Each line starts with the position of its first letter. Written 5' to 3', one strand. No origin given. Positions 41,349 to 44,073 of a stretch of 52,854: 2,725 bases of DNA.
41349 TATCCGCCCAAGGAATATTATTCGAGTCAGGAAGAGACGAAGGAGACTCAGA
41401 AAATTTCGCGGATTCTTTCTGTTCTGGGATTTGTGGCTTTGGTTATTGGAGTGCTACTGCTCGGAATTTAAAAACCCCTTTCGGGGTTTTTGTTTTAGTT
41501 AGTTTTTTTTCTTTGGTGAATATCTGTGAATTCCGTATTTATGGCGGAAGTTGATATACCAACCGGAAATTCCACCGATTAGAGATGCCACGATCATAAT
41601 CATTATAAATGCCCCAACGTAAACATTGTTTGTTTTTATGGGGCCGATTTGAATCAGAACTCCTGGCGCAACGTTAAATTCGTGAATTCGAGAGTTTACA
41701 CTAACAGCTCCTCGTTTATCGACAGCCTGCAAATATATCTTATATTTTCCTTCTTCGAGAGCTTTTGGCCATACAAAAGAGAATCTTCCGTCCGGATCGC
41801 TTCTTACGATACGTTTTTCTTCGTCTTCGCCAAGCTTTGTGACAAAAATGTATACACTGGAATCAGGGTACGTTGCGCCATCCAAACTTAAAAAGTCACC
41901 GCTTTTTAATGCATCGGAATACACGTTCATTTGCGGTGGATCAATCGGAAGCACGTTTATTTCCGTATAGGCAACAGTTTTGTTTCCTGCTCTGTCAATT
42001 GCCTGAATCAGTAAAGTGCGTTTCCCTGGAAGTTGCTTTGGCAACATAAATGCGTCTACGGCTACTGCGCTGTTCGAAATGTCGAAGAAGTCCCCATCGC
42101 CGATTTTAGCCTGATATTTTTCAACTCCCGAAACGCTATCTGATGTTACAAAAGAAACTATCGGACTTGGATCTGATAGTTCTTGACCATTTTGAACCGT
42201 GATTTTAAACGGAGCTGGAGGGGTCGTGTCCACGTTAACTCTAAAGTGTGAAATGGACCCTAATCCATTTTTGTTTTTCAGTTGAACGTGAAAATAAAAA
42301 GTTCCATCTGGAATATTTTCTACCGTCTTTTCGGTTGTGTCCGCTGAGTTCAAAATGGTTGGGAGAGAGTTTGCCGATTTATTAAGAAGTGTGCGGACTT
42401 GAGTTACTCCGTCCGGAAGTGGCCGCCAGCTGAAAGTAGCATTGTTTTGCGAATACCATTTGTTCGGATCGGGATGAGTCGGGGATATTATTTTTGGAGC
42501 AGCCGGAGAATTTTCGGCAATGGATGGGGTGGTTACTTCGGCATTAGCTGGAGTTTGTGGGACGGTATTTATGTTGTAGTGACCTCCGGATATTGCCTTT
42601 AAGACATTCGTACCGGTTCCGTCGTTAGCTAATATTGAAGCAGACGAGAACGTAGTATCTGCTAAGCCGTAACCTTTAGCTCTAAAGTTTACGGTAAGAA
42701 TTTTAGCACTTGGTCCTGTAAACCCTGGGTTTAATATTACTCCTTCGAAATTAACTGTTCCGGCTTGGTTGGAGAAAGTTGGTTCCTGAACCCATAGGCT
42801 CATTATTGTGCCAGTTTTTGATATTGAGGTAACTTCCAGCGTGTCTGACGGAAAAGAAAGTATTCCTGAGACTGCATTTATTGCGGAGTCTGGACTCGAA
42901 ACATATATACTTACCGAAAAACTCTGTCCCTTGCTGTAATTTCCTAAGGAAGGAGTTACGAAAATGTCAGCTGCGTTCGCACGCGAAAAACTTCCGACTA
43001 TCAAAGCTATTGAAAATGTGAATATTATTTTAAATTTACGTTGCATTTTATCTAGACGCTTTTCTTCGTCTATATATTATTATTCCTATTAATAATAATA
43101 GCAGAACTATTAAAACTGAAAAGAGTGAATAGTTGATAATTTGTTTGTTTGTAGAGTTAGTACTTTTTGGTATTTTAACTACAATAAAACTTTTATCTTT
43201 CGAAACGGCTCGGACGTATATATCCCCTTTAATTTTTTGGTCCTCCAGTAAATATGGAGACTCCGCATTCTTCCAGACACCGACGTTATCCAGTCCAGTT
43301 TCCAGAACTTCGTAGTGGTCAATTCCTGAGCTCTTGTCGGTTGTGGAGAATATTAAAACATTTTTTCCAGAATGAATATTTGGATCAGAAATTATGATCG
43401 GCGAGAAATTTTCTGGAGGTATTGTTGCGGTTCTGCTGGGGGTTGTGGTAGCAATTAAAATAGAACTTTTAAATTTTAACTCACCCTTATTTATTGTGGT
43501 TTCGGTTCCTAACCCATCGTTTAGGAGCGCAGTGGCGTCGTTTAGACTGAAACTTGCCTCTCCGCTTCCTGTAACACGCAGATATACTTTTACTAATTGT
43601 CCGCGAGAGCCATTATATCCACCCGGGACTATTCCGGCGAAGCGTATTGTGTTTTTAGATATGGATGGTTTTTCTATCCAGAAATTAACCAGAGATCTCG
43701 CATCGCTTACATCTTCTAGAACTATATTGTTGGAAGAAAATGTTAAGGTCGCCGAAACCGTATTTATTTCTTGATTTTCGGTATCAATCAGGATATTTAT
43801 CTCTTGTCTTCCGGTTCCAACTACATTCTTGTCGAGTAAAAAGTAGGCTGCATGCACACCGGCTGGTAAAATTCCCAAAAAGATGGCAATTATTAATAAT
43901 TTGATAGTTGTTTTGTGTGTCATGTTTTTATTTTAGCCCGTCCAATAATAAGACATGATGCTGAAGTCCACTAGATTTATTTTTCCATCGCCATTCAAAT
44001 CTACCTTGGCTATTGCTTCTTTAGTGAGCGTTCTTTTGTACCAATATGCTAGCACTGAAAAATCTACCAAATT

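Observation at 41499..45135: Minimal cohesin-dockerin surface system: two membrane-anchored cohesin-like proteins and one FN3-dockerin protein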

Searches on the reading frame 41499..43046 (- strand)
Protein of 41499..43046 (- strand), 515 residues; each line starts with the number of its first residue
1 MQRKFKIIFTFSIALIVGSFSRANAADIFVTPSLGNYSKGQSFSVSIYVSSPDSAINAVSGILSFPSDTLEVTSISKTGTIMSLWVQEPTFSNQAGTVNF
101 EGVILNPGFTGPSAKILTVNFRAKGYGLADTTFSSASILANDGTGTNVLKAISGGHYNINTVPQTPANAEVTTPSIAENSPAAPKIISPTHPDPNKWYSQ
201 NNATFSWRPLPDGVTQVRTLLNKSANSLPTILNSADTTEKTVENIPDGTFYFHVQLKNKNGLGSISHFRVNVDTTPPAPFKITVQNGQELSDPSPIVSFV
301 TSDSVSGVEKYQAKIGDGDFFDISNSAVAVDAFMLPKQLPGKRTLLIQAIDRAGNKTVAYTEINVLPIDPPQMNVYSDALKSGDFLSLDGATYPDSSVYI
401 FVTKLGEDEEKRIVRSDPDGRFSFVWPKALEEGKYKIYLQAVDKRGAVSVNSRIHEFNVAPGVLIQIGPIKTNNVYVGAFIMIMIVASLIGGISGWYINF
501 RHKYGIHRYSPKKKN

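Call 3: search_protein_families(library=pfam, proteins=[window:41499-43046:-], max_evalue=1)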
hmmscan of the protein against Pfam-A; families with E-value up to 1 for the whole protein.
window:41499-43046:- (515 aa): 4 families
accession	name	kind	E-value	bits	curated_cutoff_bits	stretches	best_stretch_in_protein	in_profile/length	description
PF19077.6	Big_13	-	3.5e-10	40.7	27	2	390-452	33-94/102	Bacterial Ig-like domain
PF07495.19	Y_Y_Y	-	4.4e-07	30.1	26.6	0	237-267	27-57/65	Y_Y_Y domain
PF16389.11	DUF4998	-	0.00099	19.1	29.1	1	204-266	36-102/199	Domain of unknown function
PF15418.12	DUF4625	-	0.0096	16.6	27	0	417-449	90-122/131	Domain of unknown function (DUF4625)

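Call 5: search_protein_families(library=ncbifam, proteins=[window:41499-43046:-], max_evalue=1)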
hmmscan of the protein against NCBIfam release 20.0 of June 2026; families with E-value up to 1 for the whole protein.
window:41499-43046:- (515 aa): 2 families
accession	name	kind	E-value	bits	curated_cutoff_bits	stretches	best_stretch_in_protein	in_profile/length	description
NF047446.1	barrel_OmpL47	domain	6.2e-07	29.8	40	1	297-358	7-60/68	OmpL47-type beta-barrel domain-containing protein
NF033510.3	Ca_tandemer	repeat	0.00062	20.1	50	1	367-447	14-94/96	Ca2+-stabilized repeat-containing adhesin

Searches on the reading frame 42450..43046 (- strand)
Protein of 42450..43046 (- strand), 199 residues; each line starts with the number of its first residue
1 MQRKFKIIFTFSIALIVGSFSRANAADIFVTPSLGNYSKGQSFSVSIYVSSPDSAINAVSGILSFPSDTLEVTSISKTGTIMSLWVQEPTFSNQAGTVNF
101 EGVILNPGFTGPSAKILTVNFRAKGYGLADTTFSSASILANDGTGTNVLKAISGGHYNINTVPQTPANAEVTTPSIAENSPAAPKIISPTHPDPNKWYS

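Call 8: find_homologous_proteins(query=window:42450-43046:-, max_evalue=0.001)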
Query seq(199 aa) (199 aa): 28 proteins with E <= 0.001 among 167 candidates.
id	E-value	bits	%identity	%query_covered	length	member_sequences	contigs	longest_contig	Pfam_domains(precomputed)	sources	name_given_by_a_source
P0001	3.0e-61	224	55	99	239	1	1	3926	PF00963.25,PF01981.22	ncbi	-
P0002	4.7e-59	217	53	98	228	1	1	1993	-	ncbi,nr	ncbi:MAG: cohesin domain-containing protein, partial [Patescibacteria group bacterium]|nr:cohesin do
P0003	5.0e-59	217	53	100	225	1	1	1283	-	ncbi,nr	ncbi:MAG: cohesin domain-containing protein, partial [bacterium]|nr:cohesin domain-containing protei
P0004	4.1e-55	204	55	94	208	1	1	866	PF00963.25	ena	-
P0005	1.8e-53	199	57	86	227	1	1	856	-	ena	-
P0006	6.3e-50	187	57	80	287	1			-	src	-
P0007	2.0e-49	186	52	89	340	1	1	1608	-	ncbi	-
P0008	4.1e-45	172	47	93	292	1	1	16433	PF00963.25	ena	-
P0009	1.5e-41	160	49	96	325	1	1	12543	-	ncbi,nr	ncbi:cohesin domain-containing protein [Candidatus Parcubacteria bacterium]|nr:cohesin domain-contai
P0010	2.5e-40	156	50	74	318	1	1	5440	-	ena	-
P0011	4.3e-38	149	56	68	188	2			-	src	-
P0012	9.2e-38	148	52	75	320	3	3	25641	-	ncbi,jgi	ncbi:MAG: hypothetical protein RLZZ26_159 [Candidatus Parcubacteria bacterium]|jgi:hypothetical prot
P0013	9.5e-38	148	45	95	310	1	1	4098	-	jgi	-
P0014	6.7e-36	142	52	77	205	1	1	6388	PF00963.25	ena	-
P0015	1.4e-34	137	56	59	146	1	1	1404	-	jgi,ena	-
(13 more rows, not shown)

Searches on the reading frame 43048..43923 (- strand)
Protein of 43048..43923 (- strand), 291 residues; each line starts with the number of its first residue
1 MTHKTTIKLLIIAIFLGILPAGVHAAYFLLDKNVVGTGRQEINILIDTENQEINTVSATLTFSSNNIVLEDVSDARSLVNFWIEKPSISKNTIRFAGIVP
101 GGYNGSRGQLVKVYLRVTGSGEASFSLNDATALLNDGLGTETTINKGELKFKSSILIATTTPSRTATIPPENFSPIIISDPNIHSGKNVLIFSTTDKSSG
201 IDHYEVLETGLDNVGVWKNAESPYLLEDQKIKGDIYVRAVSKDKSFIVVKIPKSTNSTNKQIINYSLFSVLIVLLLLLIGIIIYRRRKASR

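Call 3: search_protein_families(library=pfam, proteins=[window:43048-43923:-], max_evalue=1)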
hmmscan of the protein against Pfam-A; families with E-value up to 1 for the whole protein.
window:43048-43923:- (291 aa): 0 families

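Call 5: search_protein_families(library=ncbifam, proteins=[window:43048-43923:-], max_evalue=1)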
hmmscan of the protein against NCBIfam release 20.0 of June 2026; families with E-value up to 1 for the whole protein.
window:43048-43923:- (291 aa): 2 families
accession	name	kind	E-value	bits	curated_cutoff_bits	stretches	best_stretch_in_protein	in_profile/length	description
NF002959.0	PRK03624.1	equivalog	0.055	13.2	124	0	30-68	97-135/147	GNAT family acetyltransferase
TIGR03927.1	T7SS_EssA_Firm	equivalog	0.23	11.3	32.45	1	252-288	112-148/151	type VII secretion protein EssA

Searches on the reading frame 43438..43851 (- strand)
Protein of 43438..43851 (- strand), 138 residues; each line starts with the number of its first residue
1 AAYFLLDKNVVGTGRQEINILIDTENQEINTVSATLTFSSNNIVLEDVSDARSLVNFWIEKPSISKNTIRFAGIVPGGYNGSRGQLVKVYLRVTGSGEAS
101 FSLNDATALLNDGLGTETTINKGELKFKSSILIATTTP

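Call 7: search_solved_structures(query=window:43438-43851:-, max_evalue=10, show_alignments=3)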
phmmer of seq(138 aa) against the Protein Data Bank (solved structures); distinct sequences matched with E-value up to 10: 2.
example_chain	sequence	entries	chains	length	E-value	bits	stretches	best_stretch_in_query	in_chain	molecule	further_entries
4gps_A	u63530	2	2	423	0.51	13.7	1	10-69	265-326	KLLA0E02245p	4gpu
5e03_A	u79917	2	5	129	0.83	13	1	57-125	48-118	CTLA-4 nanobody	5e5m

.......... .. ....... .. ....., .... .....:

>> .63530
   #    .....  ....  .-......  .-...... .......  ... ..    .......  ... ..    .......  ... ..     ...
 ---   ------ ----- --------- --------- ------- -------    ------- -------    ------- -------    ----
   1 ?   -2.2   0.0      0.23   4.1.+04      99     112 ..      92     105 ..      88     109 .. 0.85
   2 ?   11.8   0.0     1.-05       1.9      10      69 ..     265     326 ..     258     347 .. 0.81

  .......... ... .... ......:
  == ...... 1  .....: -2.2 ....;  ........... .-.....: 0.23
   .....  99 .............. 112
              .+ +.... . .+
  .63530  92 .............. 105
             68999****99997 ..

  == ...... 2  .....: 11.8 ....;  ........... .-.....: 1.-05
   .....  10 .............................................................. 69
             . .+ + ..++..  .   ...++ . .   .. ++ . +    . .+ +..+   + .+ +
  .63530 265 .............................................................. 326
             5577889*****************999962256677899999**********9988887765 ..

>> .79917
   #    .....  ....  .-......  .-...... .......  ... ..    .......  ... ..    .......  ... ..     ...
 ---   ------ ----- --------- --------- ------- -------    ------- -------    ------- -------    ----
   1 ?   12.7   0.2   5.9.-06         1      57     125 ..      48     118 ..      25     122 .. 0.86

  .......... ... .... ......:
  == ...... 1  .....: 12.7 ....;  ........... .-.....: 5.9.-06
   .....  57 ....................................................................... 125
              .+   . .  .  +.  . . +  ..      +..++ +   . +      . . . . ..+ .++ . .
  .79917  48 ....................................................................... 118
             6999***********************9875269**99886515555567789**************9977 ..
